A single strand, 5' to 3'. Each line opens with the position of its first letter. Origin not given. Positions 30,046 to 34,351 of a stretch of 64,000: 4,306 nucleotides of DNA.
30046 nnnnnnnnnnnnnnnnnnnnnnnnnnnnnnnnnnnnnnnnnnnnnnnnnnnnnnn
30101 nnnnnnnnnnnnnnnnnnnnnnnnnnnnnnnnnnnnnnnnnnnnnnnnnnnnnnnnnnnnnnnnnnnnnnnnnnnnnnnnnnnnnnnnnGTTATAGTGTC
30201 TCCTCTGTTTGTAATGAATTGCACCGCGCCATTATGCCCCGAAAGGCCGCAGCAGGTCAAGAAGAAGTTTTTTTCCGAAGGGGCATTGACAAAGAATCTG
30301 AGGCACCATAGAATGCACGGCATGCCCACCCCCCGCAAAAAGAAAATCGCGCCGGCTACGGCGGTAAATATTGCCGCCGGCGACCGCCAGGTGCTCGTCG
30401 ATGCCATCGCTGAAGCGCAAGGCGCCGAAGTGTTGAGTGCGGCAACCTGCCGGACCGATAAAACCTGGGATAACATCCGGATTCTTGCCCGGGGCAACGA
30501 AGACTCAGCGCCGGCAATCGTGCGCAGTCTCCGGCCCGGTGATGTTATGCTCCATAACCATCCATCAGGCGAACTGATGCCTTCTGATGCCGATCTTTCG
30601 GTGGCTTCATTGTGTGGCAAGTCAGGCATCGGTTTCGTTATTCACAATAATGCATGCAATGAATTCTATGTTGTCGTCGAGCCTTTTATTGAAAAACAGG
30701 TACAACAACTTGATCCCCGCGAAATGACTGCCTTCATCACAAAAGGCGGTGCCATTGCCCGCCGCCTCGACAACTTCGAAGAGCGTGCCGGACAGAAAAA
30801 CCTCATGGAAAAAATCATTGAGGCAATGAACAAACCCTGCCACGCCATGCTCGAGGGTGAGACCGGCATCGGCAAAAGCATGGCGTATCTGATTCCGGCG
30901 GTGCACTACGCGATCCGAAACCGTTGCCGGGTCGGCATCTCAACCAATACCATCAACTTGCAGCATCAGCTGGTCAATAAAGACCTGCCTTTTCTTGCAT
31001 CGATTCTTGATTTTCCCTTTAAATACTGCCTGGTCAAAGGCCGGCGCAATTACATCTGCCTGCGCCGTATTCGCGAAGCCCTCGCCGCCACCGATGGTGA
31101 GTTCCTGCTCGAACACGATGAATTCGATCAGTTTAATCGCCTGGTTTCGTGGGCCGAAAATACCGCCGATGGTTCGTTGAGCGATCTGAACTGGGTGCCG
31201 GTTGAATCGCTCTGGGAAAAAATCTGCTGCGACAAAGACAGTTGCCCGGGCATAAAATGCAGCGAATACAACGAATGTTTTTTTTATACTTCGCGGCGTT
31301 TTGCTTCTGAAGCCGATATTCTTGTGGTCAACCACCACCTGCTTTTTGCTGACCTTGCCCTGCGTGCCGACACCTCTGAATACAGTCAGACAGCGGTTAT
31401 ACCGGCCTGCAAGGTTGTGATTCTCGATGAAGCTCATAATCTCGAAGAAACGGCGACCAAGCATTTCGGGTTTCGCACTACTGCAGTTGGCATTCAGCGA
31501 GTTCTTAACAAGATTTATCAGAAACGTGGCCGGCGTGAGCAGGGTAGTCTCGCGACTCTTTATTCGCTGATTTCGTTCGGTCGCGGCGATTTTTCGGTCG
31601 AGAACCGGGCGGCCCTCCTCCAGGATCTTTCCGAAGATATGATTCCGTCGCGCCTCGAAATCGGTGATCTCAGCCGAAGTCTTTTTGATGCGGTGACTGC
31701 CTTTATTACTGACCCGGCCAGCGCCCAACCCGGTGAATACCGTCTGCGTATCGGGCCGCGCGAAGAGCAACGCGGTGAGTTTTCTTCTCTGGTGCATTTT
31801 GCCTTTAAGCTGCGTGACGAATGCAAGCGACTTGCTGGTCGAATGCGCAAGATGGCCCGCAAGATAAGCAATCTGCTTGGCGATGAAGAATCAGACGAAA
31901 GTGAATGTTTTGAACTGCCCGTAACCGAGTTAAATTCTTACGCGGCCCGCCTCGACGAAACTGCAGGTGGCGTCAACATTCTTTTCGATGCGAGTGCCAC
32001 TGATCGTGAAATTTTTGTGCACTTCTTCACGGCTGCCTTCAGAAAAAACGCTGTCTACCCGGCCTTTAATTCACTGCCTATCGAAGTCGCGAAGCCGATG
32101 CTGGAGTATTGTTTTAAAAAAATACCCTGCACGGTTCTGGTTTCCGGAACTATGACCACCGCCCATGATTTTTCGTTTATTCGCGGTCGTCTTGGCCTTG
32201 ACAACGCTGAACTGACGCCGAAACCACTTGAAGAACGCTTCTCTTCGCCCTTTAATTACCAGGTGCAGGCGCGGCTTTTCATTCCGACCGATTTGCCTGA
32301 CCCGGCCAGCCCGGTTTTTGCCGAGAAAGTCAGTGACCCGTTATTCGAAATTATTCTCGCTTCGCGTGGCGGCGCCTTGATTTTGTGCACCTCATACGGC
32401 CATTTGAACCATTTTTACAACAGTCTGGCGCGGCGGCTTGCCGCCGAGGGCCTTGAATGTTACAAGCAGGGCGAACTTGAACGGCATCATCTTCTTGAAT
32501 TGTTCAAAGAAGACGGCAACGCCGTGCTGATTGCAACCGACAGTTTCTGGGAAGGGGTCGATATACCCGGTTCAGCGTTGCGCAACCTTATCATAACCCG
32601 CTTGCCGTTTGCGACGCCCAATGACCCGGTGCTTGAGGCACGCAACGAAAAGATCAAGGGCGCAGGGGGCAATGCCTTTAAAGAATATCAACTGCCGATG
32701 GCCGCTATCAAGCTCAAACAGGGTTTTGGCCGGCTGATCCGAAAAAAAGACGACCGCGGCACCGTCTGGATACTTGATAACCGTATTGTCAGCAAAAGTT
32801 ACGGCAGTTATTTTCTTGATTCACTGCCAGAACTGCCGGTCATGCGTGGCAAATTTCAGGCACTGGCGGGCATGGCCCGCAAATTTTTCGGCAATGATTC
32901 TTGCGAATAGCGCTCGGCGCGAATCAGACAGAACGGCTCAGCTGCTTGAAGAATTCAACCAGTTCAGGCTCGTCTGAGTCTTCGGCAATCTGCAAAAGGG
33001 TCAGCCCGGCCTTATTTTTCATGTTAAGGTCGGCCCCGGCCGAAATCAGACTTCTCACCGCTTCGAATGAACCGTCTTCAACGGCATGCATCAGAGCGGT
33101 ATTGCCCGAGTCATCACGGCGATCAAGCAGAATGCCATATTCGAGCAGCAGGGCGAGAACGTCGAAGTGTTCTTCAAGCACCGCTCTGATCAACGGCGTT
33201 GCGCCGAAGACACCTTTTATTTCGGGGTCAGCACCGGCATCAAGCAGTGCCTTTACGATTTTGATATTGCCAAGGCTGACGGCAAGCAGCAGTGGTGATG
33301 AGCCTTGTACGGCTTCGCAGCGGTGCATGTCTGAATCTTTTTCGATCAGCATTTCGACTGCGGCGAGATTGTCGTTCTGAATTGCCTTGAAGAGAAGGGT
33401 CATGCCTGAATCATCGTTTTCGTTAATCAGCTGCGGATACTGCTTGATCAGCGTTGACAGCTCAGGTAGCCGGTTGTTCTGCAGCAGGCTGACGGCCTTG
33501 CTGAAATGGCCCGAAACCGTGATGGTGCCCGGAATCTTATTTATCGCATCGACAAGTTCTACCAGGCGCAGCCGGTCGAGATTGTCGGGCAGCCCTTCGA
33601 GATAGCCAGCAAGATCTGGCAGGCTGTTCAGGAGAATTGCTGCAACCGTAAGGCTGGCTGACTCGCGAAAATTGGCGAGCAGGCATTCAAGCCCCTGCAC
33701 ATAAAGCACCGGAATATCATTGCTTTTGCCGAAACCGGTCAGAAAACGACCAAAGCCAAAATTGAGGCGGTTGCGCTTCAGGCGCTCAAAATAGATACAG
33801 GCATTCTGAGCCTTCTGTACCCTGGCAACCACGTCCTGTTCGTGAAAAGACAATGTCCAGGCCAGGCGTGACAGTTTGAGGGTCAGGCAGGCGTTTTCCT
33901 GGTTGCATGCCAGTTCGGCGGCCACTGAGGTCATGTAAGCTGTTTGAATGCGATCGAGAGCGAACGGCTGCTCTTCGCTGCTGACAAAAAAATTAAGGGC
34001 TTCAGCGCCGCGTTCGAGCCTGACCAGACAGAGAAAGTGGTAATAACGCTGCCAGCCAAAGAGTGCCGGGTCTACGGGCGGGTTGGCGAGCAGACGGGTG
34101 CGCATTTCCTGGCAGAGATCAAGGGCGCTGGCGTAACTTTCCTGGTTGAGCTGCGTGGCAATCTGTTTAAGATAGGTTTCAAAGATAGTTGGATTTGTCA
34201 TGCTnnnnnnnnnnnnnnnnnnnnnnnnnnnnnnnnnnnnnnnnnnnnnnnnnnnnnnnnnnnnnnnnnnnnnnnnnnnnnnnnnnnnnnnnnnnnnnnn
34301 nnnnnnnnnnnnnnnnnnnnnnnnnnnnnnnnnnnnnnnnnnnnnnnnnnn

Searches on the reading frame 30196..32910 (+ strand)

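Call 10: search_protein_families(library=pfam, proteins=[window:30196-32910:+], max_evalue=0.001)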
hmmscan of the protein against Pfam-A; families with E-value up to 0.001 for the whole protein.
window:30196-32910:+ (904 aa): 4 families
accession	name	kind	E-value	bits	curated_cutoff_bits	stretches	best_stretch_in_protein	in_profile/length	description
PF13307.12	Helicase_C_2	-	2e-45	155.3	25.3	1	718-879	3-169/170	Helicase C-terminal domain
PF00270.35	DEAD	-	3e-08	34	26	1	206-262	6-64/167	DEAD/DEAH box helicase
PF06733.21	DEAD_2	-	1.9e-07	31.3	21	1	356-426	101-165/172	DEAD_2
PF04851.21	ResIII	-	5.7e-05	23.5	22.5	0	194-260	2-70/164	Type III restriction enzyme, res subunit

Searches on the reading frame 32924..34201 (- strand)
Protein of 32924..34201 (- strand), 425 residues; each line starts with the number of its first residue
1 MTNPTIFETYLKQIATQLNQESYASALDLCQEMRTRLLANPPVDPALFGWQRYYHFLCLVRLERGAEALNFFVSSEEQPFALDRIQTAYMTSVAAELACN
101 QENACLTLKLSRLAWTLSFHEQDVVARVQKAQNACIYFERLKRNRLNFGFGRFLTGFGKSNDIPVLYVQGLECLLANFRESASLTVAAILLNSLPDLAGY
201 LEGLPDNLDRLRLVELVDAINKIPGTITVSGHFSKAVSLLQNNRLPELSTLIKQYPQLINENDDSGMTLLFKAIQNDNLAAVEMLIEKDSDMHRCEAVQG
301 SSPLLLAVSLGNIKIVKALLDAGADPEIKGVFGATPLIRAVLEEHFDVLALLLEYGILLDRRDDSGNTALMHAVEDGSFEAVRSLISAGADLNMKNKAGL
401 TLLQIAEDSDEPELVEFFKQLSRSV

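Call 10: search_protein_families(library=pfam, proteins=[window:32924-34201:-], max_evalue=0.001)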
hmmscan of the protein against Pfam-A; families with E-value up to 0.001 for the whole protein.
window:32924-34201:- (425 aa): 6 families
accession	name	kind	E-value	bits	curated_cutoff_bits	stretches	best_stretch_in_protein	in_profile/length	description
PF12796.13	Ank_2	-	2e-31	108.8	27.3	3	332-396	28-90/90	Ankyrin repeats (3 copies)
PF13637.12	Ank_4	-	1.3e-24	86.1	22.7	4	306-353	3-50/50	Ankyrin repeats (many copies)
PF00023.36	Ank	-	1e-23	82.5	21.1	2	366-397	2-33/33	Ankyrin repeat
PF13606.12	Ank_3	-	2.4e-20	70.6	22.3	1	366-394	2-30/30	Ankyrin repeat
PF13857.12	Ank_5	-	8.6e-20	71.1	27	1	352-406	1-56/56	Ankyrin repeats (many copies)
PF23745.1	ANK_LRRK2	-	2.2e-06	28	27.5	0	363-418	28-83/130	LRRK2 ANK repeat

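Call 75: search_protein_families(library=ncbifam, proteins=[window:32924-34201:-], max_evalue=0.01)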
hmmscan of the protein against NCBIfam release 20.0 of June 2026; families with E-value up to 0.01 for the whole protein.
window:32924-34201:- (425 aa): 10 families
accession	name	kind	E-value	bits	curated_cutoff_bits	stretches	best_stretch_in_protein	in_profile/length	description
NF041931.2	MzaA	equivalog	1.8e-18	66.7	800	2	268-355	4-90/726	MZA anti-phage system associated sigma-70 family RNA polymerase sigma factor MzaA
NF043029.1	T4SS_AnkY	equivalog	5.4e-18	64.7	600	2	334-411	459-536/543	Dot/Icm T4SS effector AnkY/LegA9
NF043023.1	T4SS_AnkH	equivalog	5e-17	61.8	600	2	332-403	31-102/467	Dot/Icm T4SS effector AnkH/LegA3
NF043021.1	T4SS_AnkF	equivalog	1.3e-11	43.6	1000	2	334-399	586-652/917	Dot/Icm T4SS effector AnkF/LegA14/Ceg31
NF043022.1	T4SS_AnkG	equivalog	1.5e-11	43.8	500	1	239-409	268-446/455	Dot/Icm T4SS effector AnkG/AnkZ/LegA7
NF043028.1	T4SS_AnkX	equivalog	2.2e-08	32.7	1400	1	300-406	582-692/938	Dot/Icm T4SS effector AnkN/AnkX/LegA8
NF043019.1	T4SS_AnkC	equivalog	2.1e-07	30.2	450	1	236-354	97-222/459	Dot/Icm T4SS effector AnkC/LegA12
TIGR00870.1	trp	subfamily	2.9e-05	22.4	498.75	1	239-325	62-156/747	transient-receptor-potential calcium channel protein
NF043020.1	T4SS_AnkD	equivalog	0.0036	16.3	500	0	363-410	78-122/426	Dot/Icm T4SS effector AnkD/LegA15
NF043024.1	T4SS_AnkI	equivalog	0.0053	15.6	550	0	358-401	233-277/439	Dot/Icm T4SS effector AnkI/LegAS4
